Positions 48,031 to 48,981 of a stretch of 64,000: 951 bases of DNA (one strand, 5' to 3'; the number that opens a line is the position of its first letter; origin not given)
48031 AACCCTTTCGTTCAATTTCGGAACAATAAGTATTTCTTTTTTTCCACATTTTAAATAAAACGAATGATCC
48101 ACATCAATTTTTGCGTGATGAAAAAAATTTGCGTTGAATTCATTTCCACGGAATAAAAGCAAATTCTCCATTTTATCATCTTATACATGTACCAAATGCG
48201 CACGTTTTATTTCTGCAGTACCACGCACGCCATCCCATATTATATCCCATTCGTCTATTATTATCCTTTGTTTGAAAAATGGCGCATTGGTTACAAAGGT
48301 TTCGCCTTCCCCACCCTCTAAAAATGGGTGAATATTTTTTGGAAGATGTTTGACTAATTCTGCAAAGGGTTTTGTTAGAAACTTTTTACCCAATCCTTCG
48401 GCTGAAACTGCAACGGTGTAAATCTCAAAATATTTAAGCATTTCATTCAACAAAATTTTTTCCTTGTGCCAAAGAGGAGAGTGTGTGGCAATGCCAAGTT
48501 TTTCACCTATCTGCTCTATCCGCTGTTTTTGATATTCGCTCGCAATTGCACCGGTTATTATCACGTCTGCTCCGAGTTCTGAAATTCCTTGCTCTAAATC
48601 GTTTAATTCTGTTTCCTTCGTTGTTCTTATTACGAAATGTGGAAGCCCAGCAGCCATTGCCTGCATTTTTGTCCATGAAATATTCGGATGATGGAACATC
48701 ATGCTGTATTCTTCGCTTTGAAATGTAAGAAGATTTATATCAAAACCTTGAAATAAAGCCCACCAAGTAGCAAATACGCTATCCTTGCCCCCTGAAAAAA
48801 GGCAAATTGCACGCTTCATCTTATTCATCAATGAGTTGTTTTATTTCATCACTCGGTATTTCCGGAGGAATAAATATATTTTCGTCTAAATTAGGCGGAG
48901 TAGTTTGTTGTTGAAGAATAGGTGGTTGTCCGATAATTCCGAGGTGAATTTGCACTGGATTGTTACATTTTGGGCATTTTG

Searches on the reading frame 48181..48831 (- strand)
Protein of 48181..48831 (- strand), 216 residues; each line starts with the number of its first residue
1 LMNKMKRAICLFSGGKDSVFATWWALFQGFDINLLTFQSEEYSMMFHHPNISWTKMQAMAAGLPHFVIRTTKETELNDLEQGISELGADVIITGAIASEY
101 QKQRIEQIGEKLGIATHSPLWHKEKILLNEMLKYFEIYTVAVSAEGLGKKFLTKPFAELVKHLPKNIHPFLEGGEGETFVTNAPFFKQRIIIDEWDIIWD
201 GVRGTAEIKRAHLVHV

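Call 57: search_protein_families(library=pfam, proteins=[window:48181-48831:-], max_evalue=0.001)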
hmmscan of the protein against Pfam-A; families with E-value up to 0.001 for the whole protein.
window:48181-48831:- (216 aa): 2 families
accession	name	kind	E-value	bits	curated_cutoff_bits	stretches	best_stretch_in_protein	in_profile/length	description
PF01902.24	Diphthami_syn_2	-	2.3e-49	168.3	23.2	1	7-212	2-218/219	Diphthamide synthase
PF06508.19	QueC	-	4.3e-05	23.5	22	1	7-71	1-61/210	Queuosine biosynthesis protein QueC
